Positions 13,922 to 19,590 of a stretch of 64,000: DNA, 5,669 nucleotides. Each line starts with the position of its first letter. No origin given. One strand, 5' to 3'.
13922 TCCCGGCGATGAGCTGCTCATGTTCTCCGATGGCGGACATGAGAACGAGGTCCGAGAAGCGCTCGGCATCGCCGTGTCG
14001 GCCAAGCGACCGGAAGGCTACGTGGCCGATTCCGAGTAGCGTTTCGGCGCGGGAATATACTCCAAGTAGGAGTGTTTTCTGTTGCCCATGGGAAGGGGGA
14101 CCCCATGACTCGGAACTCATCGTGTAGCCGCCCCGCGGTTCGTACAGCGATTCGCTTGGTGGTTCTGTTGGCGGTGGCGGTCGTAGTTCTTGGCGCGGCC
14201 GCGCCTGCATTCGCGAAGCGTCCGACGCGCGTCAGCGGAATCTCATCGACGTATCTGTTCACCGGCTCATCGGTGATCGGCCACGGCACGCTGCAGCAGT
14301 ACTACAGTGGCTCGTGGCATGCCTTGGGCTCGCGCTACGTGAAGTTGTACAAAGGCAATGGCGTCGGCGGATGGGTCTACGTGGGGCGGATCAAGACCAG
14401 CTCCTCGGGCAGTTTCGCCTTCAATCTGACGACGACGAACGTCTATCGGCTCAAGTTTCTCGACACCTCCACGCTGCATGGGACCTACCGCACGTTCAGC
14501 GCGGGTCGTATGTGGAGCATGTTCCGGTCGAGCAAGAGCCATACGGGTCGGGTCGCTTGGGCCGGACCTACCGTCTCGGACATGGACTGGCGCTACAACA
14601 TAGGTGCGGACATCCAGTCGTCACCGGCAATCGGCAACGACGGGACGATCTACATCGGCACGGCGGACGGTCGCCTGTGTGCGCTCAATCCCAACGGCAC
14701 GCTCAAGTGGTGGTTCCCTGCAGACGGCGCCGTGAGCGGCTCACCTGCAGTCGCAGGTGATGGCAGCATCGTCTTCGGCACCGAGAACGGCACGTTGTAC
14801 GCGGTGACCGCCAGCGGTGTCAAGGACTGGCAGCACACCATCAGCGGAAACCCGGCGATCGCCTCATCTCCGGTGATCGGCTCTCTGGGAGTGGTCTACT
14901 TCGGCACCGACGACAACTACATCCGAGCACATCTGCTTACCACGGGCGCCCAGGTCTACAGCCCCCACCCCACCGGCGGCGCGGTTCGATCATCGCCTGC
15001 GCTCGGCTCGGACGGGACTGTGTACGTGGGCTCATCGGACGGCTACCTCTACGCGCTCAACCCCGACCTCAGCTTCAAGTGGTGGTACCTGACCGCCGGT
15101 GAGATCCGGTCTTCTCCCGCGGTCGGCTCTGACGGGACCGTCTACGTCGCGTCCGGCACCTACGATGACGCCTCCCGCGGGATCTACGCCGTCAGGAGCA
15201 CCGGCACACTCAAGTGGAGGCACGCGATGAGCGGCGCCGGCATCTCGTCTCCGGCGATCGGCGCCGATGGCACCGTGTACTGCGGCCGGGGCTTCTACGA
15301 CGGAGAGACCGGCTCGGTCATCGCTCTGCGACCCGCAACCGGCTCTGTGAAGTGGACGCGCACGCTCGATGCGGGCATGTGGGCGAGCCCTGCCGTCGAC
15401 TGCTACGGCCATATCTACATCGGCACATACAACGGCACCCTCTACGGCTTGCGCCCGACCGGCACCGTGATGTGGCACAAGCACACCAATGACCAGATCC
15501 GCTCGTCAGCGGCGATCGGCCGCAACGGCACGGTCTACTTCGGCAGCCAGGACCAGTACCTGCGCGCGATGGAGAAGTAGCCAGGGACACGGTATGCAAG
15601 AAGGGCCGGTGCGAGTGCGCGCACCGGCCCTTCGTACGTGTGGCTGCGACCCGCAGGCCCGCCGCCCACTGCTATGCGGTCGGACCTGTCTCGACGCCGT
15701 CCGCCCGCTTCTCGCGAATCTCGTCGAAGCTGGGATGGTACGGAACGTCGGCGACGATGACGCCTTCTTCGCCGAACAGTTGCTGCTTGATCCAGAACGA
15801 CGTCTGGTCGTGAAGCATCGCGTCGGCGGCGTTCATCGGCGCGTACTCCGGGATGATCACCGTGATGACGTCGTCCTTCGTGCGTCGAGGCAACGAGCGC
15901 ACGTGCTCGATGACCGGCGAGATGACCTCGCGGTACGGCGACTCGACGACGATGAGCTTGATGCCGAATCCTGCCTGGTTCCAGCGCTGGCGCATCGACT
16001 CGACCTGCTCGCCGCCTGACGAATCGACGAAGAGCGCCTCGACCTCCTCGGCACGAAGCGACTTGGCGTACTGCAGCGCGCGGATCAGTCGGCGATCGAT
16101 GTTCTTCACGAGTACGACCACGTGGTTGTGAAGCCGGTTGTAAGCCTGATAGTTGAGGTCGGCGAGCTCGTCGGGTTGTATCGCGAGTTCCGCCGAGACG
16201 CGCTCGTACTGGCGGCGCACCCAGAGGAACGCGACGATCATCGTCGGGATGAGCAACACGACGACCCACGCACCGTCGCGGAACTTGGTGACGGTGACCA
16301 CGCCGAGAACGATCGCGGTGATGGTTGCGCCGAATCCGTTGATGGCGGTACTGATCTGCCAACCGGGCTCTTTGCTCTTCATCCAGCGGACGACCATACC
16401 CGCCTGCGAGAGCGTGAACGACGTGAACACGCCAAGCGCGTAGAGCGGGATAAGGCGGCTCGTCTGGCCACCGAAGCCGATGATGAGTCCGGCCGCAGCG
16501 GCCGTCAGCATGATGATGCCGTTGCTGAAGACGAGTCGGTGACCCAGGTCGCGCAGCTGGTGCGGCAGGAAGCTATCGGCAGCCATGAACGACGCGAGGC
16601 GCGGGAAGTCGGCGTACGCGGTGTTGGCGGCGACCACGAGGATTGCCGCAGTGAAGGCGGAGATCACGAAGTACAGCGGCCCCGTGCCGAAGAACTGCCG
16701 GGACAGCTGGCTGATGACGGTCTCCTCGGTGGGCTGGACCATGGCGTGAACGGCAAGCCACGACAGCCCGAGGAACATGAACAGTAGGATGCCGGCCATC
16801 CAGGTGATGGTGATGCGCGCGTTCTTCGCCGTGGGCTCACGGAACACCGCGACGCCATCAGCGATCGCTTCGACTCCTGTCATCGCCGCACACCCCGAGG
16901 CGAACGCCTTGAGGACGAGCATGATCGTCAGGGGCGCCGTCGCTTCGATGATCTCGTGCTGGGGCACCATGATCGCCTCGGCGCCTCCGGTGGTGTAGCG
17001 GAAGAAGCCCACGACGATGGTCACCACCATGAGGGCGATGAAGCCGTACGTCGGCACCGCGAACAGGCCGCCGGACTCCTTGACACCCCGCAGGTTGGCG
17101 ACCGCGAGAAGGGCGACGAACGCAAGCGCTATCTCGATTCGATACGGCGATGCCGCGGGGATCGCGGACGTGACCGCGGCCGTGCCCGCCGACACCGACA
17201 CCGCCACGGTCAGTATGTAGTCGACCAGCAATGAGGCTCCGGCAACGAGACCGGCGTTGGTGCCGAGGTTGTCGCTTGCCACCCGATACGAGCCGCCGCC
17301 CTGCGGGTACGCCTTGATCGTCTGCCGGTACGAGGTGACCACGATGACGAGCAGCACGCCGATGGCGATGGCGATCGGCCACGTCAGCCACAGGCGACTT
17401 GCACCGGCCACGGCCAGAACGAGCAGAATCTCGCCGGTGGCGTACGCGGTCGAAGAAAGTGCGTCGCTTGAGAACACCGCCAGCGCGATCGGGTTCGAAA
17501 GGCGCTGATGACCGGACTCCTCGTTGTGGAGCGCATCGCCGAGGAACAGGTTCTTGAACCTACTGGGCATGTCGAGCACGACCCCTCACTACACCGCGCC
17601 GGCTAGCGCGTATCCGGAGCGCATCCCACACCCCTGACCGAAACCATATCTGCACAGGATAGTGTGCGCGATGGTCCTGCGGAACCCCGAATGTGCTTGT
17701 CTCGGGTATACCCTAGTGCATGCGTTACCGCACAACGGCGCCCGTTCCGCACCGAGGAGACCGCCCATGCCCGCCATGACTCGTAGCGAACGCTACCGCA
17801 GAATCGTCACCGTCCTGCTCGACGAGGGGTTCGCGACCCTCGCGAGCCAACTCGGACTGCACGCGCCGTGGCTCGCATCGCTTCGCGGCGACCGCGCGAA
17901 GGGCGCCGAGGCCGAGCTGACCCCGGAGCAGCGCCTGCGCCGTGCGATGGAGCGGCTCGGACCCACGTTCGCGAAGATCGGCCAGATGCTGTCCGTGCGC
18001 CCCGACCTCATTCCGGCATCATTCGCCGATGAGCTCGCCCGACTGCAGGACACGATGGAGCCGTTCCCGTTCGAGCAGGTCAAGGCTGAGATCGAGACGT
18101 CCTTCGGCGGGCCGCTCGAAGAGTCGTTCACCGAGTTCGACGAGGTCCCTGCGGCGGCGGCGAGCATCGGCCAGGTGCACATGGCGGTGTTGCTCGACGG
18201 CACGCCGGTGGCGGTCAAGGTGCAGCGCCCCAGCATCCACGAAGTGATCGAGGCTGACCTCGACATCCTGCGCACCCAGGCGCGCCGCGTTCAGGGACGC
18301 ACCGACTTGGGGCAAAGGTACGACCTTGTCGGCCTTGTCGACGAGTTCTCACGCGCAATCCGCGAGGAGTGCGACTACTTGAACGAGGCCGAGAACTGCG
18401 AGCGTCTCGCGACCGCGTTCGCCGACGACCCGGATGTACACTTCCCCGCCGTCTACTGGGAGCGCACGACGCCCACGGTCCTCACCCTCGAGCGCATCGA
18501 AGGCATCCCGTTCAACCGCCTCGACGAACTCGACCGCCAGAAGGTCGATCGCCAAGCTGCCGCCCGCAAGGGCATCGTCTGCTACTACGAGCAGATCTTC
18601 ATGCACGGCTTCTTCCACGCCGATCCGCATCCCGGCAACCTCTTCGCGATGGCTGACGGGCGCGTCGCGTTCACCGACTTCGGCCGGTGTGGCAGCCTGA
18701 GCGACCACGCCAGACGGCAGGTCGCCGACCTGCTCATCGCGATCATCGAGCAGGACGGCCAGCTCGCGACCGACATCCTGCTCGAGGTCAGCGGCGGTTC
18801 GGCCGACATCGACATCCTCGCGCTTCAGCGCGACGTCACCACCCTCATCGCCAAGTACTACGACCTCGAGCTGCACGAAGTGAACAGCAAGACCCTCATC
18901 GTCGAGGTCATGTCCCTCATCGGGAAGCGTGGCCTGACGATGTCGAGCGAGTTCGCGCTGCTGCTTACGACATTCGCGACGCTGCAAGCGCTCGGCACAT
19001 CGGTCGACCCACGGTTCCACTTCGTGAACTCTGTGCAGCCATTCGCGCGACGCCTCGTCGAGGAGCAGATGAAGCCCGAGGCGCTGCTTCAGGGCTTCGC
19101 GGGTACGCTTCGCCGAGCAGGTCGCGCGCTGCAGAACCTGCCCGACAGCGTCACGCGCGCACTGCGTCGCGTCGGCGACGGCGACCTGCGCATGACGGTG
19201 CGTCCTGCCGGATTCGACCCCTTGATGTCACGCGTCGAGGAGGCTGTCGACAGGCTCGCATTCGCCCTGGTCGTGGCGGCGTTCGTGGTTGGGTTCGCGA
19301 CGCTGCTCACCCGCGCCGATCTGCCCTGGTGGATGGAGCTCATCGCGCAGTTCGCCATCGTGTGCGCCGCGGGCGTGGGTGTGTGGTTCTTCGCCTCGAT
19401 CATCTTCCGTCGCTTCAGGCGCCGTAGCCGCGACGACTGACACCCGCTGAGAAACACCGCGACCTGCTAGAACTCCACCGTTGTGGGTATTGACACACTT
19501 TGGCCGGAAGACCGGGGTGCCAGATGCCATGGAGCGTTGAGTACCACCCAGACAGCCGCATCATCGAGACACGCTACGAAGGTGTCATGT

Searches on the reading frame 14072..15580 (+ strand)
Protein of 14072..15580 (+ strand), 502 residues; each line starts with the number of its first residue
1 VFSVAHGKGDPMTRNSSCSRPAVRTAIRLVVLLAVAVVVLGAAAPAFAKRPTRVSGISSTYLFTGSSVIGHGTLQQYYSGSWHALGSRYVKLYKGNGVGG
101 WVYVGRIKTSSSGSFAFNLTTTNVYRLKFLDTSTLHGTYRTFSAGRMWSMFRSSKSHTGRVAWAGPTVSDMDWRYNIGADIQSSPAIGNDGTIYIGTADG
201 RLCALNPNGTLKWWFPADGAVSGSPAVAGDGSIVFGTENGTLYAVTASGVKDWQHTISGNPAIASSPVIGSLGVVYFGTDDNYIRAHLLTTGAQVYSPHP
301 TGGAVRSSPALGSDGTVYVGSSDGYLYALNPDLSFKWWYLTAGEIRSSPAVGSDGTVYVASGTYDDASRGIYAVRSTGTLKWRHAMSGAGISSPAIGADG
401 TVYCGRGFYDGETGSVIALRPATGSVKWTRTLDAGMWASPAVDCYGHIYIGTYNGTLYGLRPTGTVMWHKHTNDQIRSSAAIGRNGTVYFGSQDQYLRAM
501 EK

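Call 17: search_protein_families(library=pfam, proteins=[window:14072-15580:+], max_evalue=0.00001)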
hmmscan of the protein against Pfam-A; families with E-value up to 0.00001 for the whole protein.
window:14072-15580:+ (502 aa): 3 families
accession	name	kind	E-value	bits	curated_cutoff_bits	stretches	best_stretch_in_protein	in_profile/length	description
PF13570.13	Beta-prop_ACSF4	-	9.5e-55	186.7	133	4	414-500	29-118/329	Beta-alanine-activating enzyme, beta-propeller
PF13360.13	PQQ_2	-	7.3e-28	98.2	27.6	3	282-434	3-148/233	Outer membrane protein assembly factor BamB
PF25292.1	Beta-prop_CGLA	-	1.1e-06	28.8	26.8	0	317-380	47-108/316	Lambda-carrageenase beta-propeller domain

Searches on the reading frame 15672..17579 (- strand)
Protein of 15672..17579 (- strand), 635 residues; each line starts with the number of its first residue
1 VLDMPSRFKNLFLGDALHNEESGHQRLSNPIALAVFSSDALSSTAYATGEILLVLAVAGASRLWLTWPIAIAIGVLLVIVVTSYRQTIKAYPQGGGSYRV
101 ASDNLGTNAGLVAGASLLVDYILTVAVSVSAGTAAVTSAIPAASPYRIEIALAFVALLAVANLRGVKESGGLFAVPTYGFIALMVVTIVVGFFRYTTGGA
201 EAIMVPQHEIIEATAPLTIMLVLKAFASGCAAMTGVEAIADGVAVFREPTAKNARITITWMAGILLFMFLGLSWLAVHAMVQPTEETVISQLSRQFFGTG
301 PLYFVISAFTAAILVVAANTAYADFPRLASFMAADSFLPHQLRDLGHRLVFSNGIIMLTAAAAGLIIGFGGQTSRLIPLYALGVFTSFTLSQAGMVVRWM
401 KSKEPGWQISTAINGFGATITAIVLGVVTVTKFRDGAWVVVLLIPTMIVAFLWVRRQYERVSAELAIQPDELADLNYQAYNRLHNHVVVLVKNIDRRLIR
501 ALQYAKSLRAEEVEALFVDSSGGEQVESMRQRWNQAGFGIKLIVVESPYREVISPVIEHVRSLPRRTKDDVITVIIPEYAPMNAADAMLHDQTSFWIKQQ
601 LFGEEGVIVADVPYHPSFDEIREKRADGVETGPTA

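Call 17: search_protein_families(library=pfam, proteins=[window:15672-17579:-], max_evalue=0.00001)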
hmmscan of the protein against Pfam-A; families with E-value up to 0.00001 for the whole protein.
window:15672-17579:- (635 aa): 1 family
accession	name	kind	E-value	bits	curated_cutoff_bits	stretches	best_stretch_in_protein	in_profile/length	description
PF13520.12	AA_permease_2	-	1.4e-22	80.6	27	1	33-430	7-406/427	Amino acid permease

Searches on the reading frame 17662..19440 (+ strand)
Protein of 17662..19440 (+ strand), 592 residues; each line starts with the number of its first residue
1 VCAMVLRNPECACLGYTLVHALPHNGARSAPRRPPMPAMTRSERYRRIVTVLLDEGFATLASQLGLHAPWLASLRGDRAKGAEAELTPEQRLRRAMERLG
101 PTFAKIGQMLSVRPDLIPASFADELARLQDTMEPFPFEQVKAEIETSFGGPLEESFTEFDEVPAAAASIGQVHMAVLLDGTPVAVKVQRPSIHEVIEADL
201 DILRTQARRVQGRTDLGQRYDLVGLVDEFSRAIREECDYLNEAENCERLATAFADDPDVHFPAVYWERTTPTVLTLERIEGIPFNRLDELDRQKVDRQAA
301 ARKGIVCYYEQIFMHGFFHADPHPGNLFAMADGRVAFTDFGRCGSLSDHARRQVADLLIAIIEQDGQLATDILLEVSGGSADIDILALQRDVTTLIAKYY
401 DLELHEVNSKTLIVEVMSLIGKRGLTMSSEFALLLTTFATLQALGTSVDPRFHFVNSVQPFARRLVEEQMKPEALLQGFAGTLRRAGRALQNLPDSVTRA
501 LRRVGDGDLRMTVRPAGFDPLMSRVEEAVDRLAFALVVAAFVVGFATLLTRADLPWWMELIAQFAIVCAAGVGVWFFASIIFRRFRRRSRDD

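Call 17: search_protein_families(library=pfam, proteins=[window:17662-19440:+], max_evalue=0.00001)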
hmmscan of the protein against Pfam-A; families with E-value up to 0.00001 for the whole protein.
window:17662-19440:+ (592 aa): 1 family
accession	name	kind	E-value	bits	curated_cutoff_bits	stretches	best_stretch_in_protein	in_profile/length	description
PF03109.22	ABC1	-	6.5e-76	255.1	22.9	1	127-367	1-238/244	ABC1 atypical kinase-like domain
